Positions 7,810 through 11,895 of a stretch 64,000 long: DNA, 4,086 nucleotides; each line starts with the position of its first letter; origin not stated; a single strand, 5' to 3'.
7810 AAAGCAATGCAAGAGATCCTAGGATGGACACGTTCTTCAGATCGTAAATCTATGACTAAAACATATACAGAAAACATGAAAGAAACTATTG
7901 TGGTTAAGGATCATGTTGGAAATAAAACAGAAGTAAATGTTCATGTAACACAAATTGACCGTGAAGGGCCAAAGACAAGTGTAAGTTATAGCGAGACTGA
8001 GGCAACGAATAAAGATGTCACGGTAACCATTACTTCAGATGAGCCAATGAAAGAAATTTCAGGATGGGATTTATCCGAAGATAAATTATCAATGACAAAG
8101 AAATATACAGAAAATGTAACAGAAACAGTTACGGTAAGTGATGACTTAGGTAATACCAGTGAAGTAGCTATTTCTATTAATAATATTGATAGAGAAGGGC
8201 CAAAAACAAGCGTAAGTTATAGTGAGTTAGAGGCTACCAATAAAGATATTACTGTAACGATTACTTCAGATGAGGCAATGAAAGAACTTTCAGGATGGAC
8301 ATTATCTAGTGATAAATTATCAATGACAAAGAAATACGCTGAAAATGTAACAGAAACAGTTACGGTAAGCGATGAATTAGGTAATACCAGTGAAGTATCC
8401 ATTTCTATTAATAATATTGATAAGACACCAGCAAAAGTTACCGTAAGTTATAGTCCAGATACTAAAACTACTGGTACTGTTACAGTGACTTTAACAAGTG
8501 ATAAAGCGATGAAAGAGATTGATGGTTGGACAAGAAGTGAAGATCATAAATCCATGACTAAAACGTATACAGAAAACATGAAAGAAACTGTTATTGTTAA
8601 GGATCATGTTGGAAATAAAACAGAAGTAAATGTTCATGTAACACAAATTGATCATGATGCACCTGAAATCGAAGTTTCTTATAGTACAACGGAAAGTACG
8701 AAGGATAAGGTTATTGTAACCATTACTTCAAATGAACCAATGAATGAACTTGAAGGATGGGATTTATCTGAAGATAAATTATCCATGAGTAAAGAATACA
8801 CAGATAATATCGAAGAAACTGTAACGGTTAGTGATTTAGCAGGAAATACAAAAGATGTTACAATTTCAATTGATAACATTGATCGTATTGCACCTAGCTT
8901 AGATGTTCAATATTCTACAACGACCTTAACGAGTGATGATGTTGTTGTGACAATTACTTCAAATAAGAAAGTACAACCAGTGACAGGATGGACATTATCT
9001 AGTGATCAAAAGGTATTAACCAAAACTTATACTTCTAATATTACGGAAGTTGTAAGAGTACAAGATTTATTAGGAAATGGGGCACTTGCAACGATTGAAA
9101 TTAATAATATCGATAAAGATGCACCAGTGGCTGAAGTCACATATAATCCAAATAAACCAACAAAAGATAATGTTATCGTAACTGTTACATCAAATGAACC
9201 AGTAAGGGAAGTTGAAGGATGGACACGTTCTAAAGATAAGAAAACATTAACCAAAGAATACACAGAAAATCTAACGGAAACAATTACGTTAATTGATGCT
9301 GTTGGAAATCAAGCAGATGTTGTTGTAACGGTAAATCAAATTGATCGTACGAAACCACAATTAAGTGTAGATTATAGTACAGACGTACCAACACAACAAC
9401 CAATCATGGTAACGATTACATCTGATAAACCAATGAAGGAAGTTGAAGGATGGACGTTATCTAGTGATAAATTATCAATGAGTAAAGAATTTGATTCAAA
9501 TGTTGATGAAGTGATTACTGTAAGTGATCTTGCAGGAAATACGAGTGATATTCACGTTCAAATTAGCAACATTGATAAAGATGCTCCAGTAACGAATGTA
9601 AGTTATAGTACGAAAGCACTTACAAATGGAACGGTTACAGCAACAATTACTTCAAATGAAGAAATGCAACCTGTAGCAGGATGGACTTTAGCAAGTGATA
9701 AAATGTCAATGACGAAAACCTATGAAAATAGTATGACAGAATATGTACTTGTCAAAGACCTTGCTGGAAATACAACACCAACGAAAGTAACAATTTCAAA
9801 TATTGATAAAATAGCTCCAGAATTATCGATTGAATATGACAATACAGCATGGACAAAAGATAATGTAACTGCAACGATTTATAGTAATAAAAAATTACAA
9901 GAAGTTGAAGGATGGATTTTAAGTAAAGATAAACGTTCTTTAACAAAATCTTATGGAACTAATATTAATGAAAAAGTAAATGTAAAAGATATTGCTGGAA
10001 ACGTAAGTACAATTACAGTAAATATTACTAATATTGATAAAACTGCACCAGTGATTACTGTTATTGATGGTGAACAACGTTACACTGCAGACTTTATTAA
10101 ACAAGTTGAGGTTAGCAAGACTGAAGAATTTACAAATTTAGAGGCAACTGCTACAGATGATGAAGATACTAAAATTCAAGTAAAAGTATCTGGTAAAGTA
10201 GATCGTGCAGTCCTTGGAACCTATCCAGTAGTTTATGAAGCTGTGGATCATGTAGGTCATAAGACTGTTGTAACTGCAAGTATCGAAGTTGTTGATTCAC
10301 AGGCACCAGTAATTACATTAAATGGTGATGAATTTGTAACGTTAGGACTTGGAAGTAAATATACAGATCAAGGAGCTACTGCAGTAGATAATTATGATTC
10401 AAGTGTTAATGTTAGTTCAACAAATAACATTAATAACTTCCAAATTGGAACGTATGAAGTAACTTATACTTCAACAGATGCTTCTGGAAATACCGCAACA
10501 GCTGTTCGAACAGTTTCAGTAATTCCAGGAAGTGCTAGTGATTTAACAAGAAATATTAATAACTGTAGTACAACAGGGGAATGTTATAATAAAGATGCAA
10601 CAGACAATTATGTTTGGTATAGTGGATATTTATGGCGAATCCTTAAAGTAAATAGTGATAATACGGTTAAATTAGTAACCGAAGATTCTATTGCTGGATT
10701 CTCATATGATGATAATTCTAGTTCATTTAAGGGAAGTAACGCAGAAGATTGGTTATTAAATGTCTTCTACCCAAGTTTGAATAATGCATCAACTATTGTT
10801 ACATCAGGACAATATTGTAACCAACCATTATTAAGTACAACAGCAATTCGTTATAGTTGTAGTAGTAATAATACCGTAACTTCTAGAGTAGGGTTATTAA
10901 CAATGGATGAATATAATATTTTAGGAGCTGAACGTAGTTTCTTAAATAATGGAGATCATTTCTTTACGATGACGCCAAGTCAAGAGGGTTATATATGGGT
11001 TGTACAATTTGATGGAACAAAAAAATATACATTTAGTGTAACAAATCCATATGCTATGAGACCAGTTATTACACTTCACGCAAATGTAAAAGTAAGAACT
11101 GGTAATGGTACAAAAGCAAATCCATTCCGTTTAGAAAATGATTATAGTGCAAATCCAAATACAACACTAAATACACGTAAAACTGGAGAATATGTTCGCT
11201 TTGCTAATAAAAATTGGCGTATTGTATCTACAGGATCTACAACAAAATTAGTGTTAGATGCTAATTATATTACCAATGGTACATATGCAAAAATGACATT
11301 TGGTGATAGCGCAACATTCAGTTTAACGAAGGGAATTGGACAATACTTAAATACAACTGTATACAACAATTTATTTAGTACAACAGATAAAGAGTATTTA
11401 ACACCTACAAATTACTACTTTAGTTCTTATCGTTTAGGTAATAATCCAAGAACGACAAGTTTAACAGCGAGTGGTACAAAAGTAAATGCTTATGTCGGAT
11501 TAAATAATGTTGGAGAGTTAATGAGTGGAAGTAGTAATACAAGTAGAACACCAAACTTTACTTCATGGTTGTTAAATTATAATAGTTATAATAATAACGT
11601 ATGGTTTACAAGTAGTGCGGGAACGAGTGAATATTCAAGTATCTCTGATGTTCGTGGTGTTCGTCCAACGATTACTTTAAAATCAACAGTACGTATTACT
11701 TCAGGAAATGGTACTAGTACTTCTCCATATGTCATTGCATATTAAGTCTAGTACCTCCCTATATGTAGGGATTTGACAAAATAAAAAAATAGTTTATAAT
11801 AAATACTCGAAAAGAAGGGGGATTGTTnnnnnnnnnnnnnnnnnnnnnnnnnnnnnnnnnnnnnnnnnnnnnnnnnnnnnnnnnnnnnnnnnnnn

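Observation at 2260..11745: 3161-aa giant adhesin with about 32 tandem Big_5 Ig-like repeats and a near-identical higher-order repeat core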

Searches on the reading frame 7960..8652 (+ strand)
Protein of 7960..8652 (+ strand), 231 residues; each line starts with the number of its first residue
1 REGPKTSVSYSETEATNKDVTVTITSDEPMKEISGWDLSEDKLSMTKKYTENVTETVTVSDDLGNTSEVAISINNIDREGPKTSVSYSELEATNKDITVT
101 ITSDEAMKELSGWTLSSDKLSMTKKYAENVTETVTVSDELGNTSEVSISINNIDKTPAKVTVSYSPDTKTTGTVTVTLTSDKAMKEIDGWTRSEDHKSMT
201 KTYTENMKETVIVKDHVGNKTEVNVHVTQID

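Call 51: predict_structure(alignment_id=A3)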
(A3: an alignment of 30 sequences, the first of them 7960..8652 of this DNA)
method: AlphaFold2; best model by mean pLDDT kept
length: 231 residues; sequences in the alignment: 30
mean_pLDDT: 96.3   pTM: 0.71
mean pLDDT of the five models: 96.3, 96.1, 95.9, 95.4, 95.2
residues with pLDDT >= 90: 226; 70-90: 5; 50-70: 0; < 50: 0
segments of 3 or more residues with pLDDT < 50: none
pLDDT, mean of each block of 10 residues (from residue 1): 92 96 97 96 97 96 94 95 97 97 97 97 98 96 97 96 97 97 95 97 96 96 96 90
secondary structure, 60 per line:
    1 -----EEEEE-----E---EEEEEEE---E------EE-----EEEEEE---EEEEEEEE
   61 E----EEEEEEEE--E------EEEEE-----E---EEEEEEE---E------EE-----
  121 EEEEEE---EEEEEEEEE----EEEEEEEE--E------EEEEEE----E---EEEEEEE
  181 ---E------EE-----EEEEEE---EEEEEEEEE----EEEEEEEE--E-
elements in order: E6-10 E20-26 E44-49 E53-61 E66-73 E83-87 E97-103 E121-126 E130-138 E143-150 E160-165 E174-180 E198-203 E207-215 E220-227
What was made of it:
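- On Ig-like (E-set) β-sandwich stalk domain: AF2 pLDDT 96.3 with 5 strands of 3 or more residues per unit (call 51).
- The AF2 model of 3 units has pLDDT 96.3 and is all-β (call 51).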

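Call 56: fold_search(model_id=the predicted structure, library=pdb)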
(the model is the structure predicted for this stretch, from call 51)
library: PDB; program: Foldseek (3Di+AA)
matches with E <= 10: 1008; with E <= 0.001: 2
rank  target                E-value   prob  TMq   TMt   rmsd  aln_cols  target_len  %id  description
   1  2yn3_A                4.0e-05  1.00  0.40  0.35  11.2       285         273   18  Structural insight into the giant calcium-binding adhesin SiiE: implications for the adhesion of Salmonella enterica t (released 2013-04-03)
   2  2yn3_C                6.4e-05  1.00  0.40  0.34  11.1       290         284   17  Structural insight into the giant calcium-binding adhesin SiiE: implications for the adhesion of Salmonella enterica t (released 2013-04-03)
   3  5e7g_A                4.4e-03  0.98  0.26  0.16  13.2       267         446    9  Crystal structure of Bacova_02650 with xylogluco-oligosaccharide (released 2016-05-04)
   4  9dmx_A                4.6e-03  0.99  0.31  0.20  14.8       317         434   11  Crystal structure of shark UrIg2 V-C1-C2-C3 domains (released 2025-07-23)
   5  7jz1_H                4.6e-03  0.82  0.21  0.15  31.5       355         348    8  Crystal structure of broadly Plasmodium RIFIN reactive LAIR1-inserted antibody MGC34 (released 2021-05-26)
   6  9fls_A                5.1e-03  1.00  0.42  0.32   9.6       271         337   13  CryoEM structure of the fragment-3 (2061-2397) in the grappling hook protein A (GhpA) in the bacterium Aureispira sp.  (released 2024-10-16)
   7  9flp_A                6.1e-03  1.00  0.43  0.15   9.0       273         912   12  CryoEM structure of the neck (1403-2314) in the grappling hook protein A (GhpA) in the bacterium Aureispira sp. CCB-QB (released 2024-10-16)
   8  9fly_A                6.8e-03  0.98  0.37  0.13  19.5       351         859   10  CryoEM structure of the base (4151-5009) in the grappling hook protein A (GhpA) in the bacterium Aureispira sp. CCB-QB (released 2024-10-16)
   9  9flu_A                1.2e-02  0.99  0.43  0.33   9.1       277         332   14  CryoEM structure of the fragment-1 (3402-3733) in the grappling hook protein A (GhpA) in the bacterium Aureispira sp.  (released 2024-10-16)
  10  5oj6_B                1.5e-02  0.96  0.29  0.14  15.7       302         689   12  Crystal structure of the chicken MDGA1 ectodomain in complex with the human neuroligin 1 (NL1(-A-B)) cholinesterase do (released 2017-08-23)
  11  9g8b_A                1.9e-02  0.99  0.46  0.34   8.5       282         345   13  CryoEM structure of the fragment-2 (2892-3236) in the grappling hook protein A (GhpA) in the bacterium Aureispira sp.  (released 2024-10-16)
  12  5uv6_B                2.5e-02  0.93  0.33  0.30  10.5       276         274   11  Crystal structure of human Opioid Binding Protein/Cell Adhesion Molecule Like (OPCML) (released 2018-03-21)
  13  6zqk_A                2.8e-02  0.84  0.26  0.16  15.9       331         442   10  HER2-binding scFv-Fab fusion 841 (released 2021-06-30)
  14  9flv_A                2.9e-02  0.99  0.44  0.28   9.4       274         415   12  CryoEM structure of the fragment-5 (2393-2807) in the grappling hook protein A (GhpA) in the bacterium Aureispira sp.  (released 2024-10-16)
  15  4fom_A                2.9e-02  0.87  0.29  0.25  11.4       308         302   11  Crystal structure of human nectin-3 full ectodomain (D1-D3) (released 2012-08-22)
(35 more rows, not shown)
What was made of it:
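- On Ig-like (E-set) β-sandwich stalk domain: Foldseek matches: SiiE BIg 2yn3 at E 4e-5 and probability 1.0; GhpA, nectin, OPCML and Fab chains at probability 0.9-1.0 (call 56).
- Closest known: SiiE of Salmonella. Same: It is the best structural match of the 77-aa units (call 56).
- The best PDB neighbours are the giant adhesin SiiE (E 4e-5, probability 1.0) and the GhpA grappling-hook rod (call 56).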

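Call 58: search_protein_families(library=ncbifam, proteins=[window:7960-8652:+], max_evalue=1)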
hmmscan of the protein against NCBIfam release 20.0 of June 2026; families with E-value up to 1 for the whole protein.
window:7960-8652:+ (231 aa): 7 families
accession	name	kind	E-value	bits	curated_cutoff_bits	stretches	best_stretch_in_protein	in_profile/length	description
NF002017.0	PRK00823.1-2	equivalog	2.8e-05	24.1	80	0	104-144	11-50/94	4a-hydroxytetrahydrobiopterin dehydratase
NF002018.0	PRK00823.1-3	equivalog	0.00015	21.7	108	0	102-127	10-35/98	4a-hydroxytetrahydrobiopterin dehydratase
NF002052.0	PRK00886.1-1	equivalog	0.00044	19.9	440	2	131-220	19-107/239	2-phosphosulfolactate phosphatase family protein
NF002019.0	PRK00823.1-4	equivalog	0.0014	18.7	137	0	27-52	28-54/116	4a-hydroxytetrahydrobiopterin dehydratase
NF006378.0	PRK08617.1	equivalog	0.0057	15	510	1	145-217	293-363/556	acetolactate synthase AlsS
TIGR02418.1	acolac_catab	equivalog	0.035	12.6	551.1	1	144-216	283-353/539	acetolactate synthase AlsS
TIGR04203.1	RPT_S_cricet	repeat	0.81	9.9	60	0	210-225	15-31/38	TIGR04203-type repeat-containing surface protein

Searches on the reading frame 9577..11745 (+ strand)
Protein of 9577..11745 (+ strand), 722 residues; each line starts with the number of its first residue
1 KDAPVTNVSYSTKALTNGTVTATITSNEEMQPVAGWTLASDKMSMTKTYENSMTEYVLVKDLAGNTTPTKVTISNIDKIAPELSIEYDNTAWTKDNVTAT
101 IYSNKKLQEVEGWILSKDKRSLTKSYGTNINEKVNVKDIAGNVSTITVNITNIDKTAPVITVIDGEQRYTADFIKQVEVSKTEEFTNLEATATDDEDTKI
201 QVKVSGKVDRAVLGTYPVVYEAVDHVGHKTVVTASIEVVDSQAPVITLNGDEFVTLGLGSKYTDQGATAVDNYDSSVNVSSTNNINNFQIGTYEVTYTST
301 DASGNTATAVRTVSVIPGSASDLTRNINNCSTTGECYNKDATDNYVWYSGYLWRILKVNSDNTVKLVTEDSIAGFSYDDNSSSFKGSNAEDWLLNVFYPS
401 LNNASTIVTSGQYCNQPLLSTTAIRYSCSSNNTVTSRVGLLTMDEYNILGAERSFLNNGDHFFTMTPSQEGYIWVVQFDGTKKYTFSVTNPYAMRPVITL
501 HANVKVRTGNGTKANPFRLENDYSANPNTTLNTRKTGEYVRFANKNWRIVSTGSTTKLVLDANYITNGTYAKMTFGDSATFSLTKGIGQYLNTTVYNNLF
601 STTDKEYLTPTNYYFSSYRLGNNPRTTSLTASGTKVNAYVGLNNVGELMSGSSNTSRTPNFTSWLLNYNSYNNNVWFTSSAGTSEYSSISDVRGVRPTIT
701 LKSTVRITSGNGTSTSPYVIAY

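Call 18: find_homologous_proteins(query=window:9577-11745:+, max_evalue=0.00001)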
Query window:9577-11745:+ (722 aa): 1868 proteins with E <= 0.00001 among 8000 candidates; the best 120 are listed.
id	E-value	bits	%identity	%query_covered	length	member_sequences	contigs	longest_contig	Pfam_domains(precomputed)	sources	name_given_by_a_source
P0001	1.2e-176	607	53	22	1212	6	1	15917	-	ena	-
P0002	2.1e-168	580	49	22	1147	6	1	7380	-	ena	-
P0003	1.7e-167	577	40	34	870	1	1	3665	PF23598.2,PF13516.13,PF00560.40,PF12799.14,PF13855.13,PF23211.1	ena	-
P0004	3.8e-162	559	43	85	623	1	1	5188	PF16403.12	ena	-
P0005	1.9e-155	537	50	21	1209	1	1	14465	PF21139.4,PF01329.25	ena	-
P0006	1.1e-141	492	49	22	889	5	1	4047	PF00404.25,PF01329.25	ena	-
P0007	1.2e-141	492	48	22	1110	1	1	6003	PF00977.28,PF07559.20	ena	-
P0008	8.0e-140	486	40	36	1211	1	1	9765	-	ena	-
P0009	4.3e-139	483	48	22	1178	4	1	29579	PF23598.2,PF13306.13,PF24758.2,PF06372.18,PF13855.13,PF23211.1,PF13516.13,PF14580.13,PF25019.1,PF00560.40,PF12799.14,PF23952.2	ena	-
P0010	1.2e-137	478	46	71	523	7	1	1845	PF19789.7,PF02494.23,PF16403.12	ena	-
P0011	2.6e-137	477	39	34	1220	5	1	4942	-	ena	-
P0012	7.6e-135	469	49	22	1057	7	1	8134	PF01841.26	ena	-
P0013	8.9e-135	469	41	35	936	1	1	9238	PF13306.13,PF00404.25,PF00036.39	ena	-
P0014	2.6e-132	461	37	34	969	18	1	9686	-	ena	-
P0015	6.0e-132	460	38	35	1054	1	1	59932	PF15418.13,PF18981.7,PF02494.23,PF07523.19,PF18962.8,PF13750.13,PF00028.24,PF16403.12,PF18877.7,PF23456.2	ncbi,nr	ncbi:DUF5011 domain-containing protein, partial [Flavobacteriaceae bacterium]|nr:DUF5011 domain-cont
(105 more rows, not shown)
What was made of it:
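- Tried and rejected: I used the last 722 aa instead (call 18).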

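Call 43: search_protein_families(library=pfam, proteins=[P0004], max_evalue=0.01)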
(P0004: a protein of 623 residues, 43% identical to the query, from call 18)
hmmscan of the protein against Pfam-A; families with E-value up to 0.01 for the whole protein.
P0004 (623 aa): 3 families
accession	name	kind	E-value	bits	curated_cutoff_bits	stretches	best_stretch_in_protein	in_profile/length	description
PF16403.11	Bact_surface_Ig-like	-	2.3e-11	44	27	1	131-209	1-71/71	Bacterial surface protein, Ig-like domain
PF19789.6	DUF6273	-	0.0015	18.9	23.5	0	274-404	29-148/172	Domain of unknown function (DUF6273)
PF17268.7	DUF5334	-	0.0018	19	25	0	96-126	30-61/71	Family of unknown function (DUF5334)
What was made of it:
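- Homologues pass the Pfam DUF6273 cutoff (call 43).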

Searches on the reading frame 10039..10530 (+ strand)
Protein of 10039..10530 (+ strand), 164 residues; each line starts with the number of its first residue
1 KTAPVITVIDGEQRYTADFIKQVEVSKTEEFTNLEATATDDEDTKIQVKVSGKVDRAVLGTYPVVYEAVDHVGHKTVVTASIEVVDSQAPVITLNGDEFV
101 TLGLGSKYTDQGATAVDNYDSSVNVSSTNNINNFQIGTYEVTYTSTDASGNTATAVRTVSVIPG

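Call 7: search_protein_families(library=pfam, proteins=[window:10039-10530:+], max_evalue=10)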
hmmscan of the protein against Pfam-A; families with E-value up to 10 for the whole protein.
seq(164 aa): 9 families
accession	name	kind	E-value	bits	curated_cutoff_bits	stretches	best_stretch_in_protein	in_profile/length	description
PF16403.11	Bact_surface_Ig-like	-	7.5e-27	93.6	27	2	92-161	1-71/71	Bacterial surface protein, Ig-like domain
PF02494.22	HYR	-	9e-07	29.6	21.7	1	86-161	2-81/81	HYR domain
PF18981.6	InlK_D3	-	4e-05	24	25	2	109-157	30-70/75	Internalin K domain (D3/D4)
PF15418.12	DUF4625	-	0.00056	20.6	27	1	24-161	17-130/131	Domain of unknown function (DUF4625)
PF07523.18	Big_3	-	0.011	16.4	21.2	2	36-78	21-60/68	Bacterial Ig-like domain (group 3)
PF04234.18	CopC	-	0.017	16.5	23.3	2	21-76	33-84/92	CopC domain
PF00993.25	MHC_II_alpha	-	0.039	14.1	23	1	8-34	23-49/81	Class II histocompatibility antigen, alpha domain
PF06504.17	RepC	-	0.092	12.4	22.8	1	25-72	144-191/272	Replication protein C (RepC)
PF17963.7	Big_9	-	4.6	8.6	23.6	1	91-159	27-88/89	Bacterial Ig domain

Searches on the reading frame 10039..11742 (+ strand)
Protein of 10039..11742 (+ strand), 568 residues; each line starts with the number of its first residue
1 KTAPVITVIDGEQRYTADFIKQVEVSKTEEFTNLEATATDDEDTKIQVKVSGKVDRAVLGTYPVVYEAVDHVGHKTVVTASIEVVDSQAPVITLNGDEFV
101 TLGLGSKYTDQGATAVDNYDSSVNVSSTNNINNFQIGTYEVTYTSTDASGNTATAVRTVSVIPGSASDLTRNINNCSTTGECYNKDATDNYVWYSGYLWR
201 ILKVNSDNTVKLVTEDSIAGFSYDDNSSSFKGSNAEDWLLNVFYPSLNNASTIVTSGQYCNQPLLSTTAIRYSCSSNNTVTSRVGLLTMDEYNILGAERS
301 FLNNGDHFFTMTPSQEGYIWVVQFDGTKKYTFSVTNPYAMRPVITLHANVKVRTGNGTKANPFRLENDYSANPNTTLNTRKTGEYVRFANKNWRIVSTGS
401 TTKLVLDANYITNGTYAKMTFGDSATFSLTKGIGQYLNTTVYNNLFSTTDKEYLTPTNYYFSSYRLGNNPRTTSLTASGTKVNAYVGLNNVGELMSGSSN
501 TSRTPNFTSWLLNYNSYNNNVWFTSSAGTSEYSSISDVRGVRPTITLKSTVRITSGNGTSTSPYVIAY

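Call 19: find_related_loci(query=window:10039-11742:+, collection=genome_contigs, flank=10000)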
Query window:10039-11742:+ (568 aa) in genome_contigs; peptide patterns used: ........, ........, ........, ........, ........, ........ (x = any residue, [..] = any of these).
65 stretches matched a pattern; 9 encode a relative of the query (tblastn E <= 1e-3); 9 distinct loci.
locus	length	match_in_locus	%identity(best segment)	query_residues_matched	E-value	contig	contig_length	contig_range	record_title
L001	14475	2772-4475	49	1-568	2e-172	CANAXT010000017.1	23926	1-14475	MAG TPA_asm: uncultured Tenericutes bacterium isolate SRR16350204_bin.22_metawrap_v1.3_MAG genome assembly, contig: NODE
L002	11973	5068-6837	43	3-568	2e-134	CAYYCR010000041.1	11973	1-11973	MAG TPA_asm: uncultured Muribaculaceae bacterium isolate SRP287540_co2_371 genome assembly, contig: NODE_5972_length_119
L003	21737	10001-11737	43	1-564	1e-130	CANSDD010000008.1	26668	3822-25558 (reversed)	MAG TPA_asm: uncultured Tenericutes bacterium isolate SRR15510215_bin.47_metawrap_v1.3_MAG genome assembly, contig: NODE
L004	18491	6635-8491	35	60-565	2e-62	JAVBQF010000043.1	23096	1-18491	MAG: Bacilli bacterium isolate EPI_MAG_00159 c_000011477481, whole genome shotgun sequence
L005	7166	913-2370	31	122-566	1e-49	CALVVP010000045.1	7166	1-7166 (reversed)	MAG: uncultured Bacilli bacterium isolate E07__bin197 genome assembly, contig: E07__k127_38384, whole genome shotgun seq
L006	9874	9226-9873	40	4-208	1e-34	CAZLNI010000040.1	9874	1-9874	MAG TPA_asm: uncultured Muribaculaceae bacterium isolate SRP287540_co2_381 genome assembly, contig: NODE_7651_length_987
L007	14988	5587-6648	29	183-567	7e-34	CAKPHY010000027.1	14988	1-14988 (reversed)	MAG: uncultured Bacilli bacterium isolate REFINED_METABAT215_TOP10_CONTIGS_1500_ASSEMBLY_K77_MERGED__Hadza_MoBio_hadza-A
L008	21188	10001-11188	32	189-567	4e-33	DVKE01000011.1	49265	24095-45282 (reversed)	MAG TPA_asm: Candidatus Onthousia faecigallinarum isolate CHK135-1819 CHK135__C65715_L49265_ERR2241904, whole genome sho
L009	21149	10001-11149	29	189-566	2e-27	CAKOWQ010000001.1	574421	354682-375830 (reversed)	MAG: uncultured Bacilli bacterium isolate REFINED_METABAT215_TOP10_CONTIGS_1500_ASSEMBLY_K77_MERGED__Hadza_MoBio_hadza-A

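Call 76: find_related_loci(query=window:10039-11742:+, collection=metagenome_contigs, flank=10000)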
Query window:10039-11742:+ (568 aa) in metagenome_contigs; peptide patterns used: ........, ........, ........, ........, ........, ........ (x = any residue, [..] = any of these).
209 stretches matched a pattern; 5 encode a relative of the query (tblastn E <= 1e-3); 5 distinct loci.
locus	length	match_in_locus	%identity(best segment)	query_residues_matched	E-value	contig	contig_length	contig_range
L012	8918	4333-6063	46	1-568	7e-151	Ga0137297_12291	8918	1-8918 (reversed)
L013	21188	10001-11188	33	189-567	8e-36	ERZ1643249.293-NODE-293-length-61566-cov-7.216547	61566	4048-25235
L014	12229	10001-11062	28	183-567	3e-33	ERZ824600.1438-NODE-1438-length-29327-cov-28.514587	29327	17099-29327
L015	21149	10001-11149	29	189-566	4e-28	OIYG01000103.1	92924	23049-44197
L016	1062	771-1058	32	183-289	1e-10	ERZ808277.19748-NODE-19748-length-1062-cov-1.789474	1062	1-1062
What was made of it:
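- On Periscope Proteins: The nearest relatives of the gene are only 43-49% identical and are truncated (calls 19, 76).
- Tried and rejected: Head search in genome and metagenome collections: found only 28-49% relatives, all truncated or of the short architecture (calls 19, 76).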
